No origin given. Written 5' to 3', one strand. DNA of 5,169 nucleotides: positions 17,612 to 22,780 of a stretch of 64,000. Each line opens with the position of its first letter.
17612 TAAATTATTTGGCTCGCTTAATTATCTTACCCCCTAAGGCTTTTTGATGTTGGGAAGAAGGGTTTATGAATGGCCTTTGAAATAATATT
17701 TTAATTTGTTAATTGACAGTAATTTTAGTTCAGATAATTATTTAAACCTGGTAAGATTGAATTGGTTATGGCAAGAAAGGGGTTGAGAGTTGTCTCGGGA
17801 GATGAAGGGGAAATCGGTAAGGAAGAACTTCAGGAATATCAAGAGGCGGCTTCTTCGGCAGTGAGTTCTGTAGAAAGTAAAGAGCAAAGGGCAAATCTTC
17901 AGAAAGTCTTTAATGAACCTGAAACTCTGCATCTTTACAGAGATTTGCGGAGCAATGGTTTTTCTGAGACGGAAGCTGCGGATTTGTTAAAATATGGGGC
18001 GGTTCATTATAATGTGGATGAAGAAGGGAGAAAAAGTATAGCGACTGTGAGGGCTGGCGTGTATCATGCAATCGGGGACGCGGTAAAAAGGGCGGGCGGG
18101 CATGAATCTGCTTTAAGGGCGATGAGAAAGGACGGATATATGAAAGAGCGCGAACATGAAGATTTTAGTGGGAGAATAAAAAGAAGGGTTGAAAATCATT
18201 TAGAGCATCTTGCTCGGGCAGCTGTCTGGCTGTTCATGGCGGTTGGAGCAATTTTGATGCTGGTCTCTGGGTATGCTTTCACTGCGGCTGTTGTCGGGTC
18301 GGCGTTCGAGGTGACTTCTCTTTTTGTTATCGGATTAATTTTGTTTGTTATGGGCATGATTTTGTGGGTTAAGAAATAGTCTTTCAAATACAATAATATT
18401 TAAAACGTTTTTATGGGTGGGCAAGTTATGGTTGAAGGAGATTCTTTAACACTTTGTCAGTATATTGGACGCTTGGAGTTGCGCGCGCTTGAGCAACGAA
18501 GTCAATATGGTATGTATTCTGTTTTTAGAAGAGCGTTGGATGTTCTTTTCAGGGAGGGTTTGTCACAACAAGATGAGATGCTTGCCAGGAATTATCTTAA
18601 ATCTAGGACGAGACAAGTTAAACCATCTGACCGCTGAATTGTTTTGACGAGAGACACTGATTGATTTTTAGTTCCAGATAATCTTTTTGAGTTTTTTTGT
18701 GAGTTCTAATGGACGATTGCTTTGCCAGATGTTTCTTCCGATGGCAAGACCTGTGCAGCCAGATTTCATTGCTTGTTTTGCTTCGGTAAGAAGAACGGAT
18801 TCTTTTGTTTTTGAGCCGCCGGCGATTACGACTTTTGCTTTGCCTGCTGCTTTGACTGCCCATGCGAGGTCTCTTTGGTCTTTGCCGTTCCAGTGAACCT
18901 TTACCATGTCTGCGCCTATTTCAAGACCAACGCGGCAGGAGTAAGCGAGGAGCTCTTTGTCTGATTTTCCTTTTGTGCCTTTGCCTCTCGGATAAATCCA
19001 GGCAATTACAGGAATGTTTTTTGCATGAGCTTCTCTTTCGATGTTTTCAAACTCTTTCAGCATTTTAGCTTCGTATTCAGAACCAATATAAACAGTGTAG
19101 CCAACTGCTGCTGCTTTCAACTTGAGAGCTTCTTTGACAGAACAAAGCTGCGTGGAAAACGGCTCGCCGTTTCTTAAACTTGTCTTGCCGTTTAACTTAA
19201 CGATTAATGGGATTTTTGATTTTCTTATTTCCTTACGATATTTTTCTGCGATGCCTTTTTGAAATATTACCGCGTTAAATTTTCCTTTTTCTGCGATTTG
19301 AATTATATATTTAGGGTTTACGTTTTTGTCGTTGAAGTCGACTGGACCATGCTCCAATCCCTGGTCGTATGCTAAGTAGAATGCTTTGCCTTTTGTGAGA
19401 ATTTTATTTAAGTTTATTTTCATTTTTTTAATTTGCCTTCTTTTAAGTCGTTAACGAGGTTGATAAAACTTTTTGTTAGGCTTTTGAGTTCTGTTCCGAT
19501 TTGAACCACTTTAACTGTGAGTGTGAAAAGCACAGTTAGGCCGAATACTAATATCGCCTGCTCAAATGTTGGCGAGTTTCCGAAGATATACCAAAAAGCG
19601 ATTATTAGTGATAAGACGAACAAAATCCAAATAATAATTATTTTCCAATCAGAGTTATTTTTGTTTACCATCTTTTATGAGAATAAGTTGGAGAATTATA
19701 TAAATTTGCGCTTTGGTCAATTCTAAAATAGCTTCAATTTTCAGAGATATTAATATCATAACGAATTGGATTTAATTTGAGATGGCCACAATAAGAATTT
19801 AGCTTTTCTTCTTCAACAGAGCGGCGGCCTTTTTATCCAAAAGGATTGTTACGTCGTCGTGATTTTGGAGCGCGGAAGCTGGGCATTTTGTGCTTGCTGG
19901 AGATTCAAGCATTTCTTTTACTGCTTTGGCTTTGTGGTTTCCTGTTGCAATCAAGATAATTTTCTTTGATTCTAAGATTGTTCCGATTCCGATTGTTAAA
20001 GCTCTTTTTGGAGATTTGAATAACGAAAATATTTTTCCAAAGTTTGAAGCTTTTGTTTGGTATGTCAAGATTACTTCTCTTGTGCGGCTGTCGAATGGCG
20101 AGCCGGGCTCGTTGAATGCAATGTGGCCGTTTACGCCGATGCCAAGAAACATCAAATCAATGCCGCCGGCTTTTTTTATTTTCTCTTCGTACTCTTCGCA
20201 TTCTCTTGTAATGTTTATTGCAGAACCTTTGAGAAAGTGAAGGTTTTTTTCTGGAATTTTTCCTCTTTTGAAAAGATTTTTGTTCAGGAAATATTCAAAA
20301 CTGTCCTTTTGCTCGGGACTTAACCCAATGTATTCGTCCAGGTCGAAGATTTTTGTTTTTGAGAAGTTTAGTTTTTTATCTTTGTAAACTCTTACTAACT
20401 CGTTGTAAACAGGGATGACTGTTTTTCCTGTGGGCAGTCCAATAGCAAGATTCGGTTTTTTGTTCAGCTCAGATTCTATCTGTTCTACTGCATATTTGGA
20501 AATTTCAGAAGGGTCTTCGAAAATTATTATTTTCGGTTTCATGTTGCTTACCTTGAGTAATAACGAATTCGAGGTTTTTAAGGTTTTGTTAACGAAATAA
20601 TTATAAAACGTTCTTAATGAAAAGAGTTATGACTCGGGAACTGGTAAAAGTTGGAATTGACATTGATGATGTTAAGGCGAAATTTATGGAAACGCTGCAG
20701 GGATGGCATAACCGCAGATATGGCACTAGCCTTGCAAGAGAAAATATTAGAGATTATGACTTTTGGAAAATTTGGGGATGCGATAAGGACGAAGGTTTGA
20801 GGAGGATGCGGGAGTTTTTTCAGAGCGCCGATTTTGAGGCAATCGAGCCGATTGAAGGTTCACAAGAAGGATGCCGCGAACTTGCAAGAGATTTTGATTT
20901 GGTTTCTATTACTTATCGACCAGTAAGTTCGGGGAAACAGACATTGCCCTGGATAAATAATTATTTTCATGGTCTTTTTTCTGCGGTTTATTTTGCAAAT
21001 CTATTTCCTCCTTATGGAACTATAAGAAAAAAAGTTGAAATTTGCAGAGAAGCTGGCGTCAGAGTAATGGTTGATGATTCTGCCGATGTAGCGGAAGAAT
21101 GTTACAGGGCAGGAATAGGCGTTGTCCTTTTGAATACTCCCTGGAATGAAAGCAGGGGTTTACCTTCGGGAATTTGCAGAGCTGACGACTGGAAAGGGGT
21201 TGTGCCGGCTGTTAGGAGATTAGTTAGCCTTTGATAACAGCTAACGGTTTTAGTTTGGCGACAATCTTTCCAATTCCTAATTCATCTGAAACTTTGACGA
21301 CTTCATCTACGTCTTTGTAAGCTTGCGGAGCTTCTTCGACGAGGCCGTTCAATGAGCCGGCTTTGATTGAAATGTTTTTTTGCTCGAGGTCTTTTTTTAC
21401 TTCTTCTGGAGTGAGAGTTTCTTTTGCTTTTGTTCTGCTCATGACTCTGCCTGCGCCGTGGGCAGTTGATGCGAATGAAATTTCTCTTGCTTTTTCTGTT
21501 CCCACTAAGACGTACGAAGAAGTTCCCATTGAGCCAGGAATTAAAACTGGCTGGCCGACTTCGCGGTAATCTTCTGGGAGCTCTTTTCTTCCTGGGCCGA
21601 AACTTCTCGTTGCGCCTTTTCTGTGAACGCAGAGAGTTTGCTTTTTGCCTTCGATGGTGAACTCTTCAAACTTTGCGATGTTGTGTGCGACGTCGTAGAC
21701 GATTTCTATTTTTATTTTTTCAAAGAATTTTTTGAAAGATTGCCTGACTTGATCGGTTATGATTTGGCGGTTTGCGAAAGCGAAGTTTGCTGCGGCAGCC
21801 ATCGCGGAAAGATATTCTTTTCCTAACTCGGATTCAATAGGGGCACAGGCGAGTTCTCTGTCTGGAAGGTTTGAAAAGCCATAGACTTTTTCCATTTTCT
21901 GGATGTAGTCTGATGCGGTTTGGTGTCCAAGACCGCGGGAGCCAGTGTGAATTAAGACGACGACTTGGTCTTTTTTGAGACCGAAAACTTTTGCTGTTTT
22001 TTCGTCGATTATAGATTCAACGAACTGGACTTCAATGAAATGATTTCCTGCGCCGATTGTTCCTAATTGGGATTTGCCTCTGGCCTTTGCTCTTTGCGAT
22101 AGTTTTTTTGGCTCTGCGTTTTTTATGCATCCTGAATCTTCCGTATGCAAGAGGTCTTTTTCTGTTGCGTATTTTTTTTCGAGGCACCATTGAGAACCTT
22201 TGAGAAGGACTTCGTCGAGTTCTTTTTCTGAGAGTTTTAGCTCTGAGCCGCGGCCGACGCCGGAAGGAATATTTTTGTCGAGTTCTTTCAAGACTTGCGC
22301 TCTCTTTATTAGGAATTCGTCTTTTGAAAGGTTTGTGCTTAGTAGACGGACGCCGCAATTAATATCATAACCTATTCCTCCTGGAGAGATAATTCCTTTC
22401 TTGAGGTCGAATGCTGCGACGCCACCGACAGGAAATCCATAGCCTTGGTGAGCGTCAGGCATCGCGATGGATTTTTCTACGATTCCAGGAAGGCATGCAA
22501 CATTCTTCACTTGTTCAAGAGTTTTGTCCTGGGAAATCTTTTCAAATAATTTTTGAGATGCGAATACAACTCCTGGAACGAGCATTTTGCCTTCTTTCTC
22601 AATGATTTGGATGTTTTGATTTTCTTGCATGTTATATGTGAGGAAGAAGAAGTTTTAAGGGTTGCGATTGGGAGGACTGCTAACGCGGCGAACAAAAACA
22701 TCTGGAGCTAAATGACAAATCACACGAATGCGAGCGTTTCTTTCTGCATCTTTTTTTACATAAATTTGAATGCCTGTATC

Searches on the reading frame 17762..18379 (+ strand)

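Call 23: search_protein_families(library=pfam, proteins=[window:17762-18379:+], max_evalue=0.01)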
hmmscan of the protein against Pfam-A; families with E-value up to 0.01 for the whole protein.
window:17762-18379:+ (205 aa): 3 families
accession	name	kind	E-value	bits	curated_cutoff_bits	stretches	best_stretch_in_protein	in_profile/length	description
PF10027.14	DUF2269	-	0.00033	21.2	28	1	145-203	38-94/150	Predicted integral membrane protein (DUF2269)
PF13038.11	DUF3899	-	0.0035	18.1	23.4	0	186-203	3-20/88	Domain of unknown function (DUF3899)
PF12794.12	MscS_TM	-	0.0094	15.3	28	0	146-196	194-243/339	Mechanosensitive ion channel inner membrane domain 1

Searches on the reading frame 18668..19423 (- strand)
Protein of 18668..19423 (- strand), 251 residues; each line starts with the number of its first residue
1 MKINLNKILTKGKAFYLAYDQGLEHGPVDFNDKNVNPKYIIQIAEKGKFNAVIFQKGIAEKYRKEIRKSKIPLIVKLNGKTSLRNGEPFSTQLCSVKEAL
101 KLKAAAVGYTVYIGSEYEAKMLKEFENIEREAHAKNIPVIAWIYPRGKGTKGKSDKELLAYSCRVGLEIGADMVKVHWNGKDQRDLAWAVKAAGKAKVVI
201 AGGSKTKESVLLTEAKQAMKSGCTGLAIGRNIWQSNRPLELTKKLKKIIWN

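Call 23: search_protein_families(library=pfam, proteins=[window:18668-19423:-], max_evalue=0.01)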
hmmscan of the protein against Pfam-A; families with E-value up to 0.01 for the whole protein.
window:18668-19423:- (251 aa): 2 families
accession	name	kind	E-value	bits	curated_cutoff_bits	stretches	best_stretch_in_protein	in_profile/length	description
PF01791.15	DeoC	-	7.9e-43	147.1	23.8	1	17-235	4-229/229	DeoC/LacD family aldolase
PF01487.21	DHquinase_I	-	0.0015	19.1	22.2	1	63-191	48-168/230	Type I 3-dehydroquinase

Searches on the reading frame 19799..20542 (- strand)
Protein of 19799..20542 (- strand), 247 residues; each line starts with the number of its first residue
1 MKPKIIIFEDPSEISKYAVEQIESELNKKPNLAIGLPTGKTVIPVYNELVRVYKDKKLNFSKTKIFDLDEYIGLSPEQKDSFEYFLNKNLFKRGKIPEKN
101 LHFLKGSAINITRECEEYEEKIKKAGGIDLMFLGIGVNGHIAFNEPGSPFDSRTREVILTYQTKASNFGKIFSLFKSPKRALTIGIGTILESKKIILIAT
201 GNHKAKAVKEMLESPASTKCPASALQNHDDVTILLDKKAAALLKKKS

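Call 23: search_protein_families(library=pfam, proteins=[window:19799-20542:-], max_evalue=0.01)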
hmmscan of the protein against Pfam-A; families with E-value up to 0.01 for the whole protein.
window:19799-20542:- (247 aa): 2 families
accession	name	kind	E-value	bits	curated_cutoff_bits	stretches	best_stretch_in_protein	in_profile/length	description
PF01182.26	Glucosamine_iso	-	9.4e-27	94.8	27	1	14-231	10-222/225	Glucosamine-6-phosphate isomerases/6-phosphogluconolactonase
PF04198.19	Sugar-bind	-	0.0021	17.7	27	0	179-214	204-239/257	Putative sugar-binding domain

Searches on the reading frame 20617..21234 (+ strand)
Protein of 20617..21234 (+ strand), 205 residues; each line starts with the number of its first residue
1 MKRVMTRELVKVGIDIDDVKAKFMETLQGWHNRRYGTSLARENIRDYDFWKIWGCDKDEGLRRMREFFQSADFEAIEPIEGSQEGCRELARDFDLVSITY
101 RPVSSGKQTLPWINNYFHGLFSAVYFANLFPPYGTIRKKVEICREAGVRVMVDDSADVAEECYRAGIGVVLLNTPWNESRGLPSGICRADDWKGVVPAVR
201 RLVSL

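Call 23: search_protein_families(library=pfam, proteins=[window:20617-21234:+], max_evalue=0.01)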
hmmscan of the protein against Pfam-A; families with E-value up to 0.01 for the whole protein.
window:20617-21234:+ (205 aa): 1 family
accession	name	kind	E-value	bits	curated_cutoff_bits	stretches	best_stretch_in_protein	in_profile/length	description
PF06941.18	NT5C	-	2.3e-12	47.6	24.8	1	12-195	4-170/180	5' nucleotidase, deoxy (Pyrimidine), cytosolic type C protein (NT5C)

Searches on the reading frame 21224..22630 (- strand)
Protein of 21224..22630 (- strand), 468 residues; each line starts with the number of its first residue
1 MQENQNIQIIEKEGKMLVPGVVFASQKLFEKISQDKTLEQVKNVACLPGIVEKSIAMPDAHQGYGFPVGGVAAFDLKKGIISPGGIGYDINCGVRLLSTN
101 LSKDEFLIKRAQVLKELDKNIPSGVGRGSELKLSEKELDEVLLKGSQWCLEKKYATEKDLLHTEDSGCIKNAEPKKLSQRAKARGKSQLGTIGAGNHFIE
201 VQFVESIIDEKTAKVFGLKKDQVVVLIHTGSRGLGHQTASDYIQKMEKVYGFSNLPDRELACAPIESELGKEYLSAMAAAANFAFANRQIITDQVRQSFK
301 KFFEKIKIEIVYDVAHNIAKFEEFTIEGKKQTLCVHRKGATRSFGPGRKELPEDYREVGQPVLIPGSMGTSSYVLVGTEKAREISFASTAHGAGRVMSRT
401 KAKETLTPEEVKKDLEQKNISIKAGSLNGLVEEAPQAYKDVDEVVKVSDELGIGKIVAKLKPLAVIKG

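Call 23: search_protein_families(library=pfam, proteins=[window:21224-22630:-], max_evalue=0.01)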
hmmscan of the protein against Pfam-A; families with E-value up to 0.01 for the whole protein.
window:21224-22630:- (468 aa): 1 family
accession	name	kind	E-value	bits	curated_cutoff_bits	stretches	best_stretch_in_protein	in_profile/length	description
PF01139.22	RtcB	-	1.2e-172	575.4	27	1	40-468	1-426/426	tRNA-splicing ligase RtcB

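Call 24: find_related_loci(query=window:21224-22630:-, collection=genome_contigs, flank=10000)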
Query window:21224-22630:- (468 aa) in genome_contigs; peptide patterns used: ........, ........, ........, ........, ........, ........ (x = any residue, [..] = any of these).
598 stretches matched a pattern (row limit reached: there are more); 552 encode a relative of the query (tblastn E <= 1e-3); the best 80 are kept; 80 distinct loci.
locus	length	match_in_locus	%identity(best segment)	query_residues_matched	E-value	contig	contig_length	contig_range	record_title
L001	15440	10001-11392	78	6-468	0e+0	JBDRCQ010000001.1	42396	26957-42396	MAG: archaeon isolate MEGAHIT-group-1.191 k141_2663855, whole genome shotgun sequence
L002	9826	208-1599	71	5-468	0e+0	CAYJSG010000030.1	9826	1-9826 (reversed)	MAG TPA_asm: Candidatus Woesearchaeota archaeon isolate ERP125453_co1_184 genome assembly, contig: NODE_8130_length_9826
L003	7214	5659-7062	74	1-468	0e+0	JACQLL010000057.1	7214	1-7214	MAG: Candidatus Pacearchaeota archaeon isolate NC_groundwater_1202_Ag_S-0.1um_38_79 S_p1_S3_coassembly_k141_1515346, who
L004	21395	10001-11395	70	5-468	0e+0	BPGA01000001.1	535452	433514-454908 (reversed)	MAG: Candidatus Pacearchaeota archaeon KatS3mg001 DNA, contig_11399, whole genome shotgun sequence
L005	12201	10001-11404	70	2-468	0e+0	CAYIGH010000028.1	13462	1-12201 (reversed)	MAG TPA_asm: Candidatus Woesearchaeota archaeon isolate ERP119705_co24_289 genome assembly, contig: NODE_5848_length_134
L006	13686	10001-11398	67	5-468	0e+0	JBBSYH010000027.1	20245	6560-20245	MAG: Nanoarchaeota archaeon isolate H51-bin114_1 H51_bin114_1_000000000027, whole genome shotgun sequence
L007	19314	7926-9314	69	5-468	0e+0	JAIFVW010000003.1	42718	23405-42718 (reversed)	MAG: Candidatus Pacearchaeota archaeon isolate viral-cat_38_18 PAFVLPS_2018_scaffold_3668, whole genome shotgun sequence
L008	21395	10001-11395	68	5-468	0e+0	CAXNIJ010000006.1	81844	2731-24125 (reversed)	MAG: Candidatus Pacearchaeota archaeon isolate MaH-04nov19-88 genome assembly, contig: MaH-04nov19-C455, whole genome sh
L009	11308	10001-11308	70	4-440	0e+0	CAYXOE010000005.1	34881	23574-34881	MAG TPA_asm: Candidatus Woesearchaeota archaeon isolate SRP093762_co1_82 genome assembly, contig: NODE_747_length_34881_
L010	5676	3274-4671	67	4-468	0e+0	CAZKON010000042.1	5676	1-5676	MAG TPA_asm: Candidatus Woesearchaeota archaeon isolate SRP269290_co3_1061 genome assembly, contig: NODE_21281_length_56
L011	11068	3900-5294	66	4-468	0e+0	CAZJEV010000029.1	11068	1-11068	MAG TPA_asm: Candidatus Woesearchaeota archaeon isolate SRP269290_co4_244 genome assembly, contig: NODE_4571_length_1106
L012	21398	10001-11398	67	4-468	0e+0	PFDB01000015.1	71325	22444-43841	MAG: Candidatus Pacearchaeota archaeon CG10_big_fil_rev_8_21_14_0_10_34_76 CG10_8_21_14_0.10_scaffold_219_c, whole genom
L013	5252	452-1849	65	5-468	0e+0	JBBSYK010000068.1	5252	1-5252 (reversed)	MAG: Nanoarchaeota archaeon isolate H32-bin099_1 H32_bin099_1_000000000068, whole genome shotgun sequence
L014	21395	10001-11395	66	5-468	0e+0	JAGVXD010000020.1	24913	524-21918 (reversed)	Candidatus Pacearchaeota archaeon isolate RIFCSPHIGHO2_12_FULL_36_23 rifcsphigho2_12_scaffold_2614, whole genome shotgun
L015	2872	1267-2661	63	4-468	0e+0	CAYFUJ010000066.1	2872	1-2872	MAG TPA_asm: Candidatus Woesearchaeota archaeon isolate ERP108616_co1_155 genome assembly, contig: k119_1010864, whole g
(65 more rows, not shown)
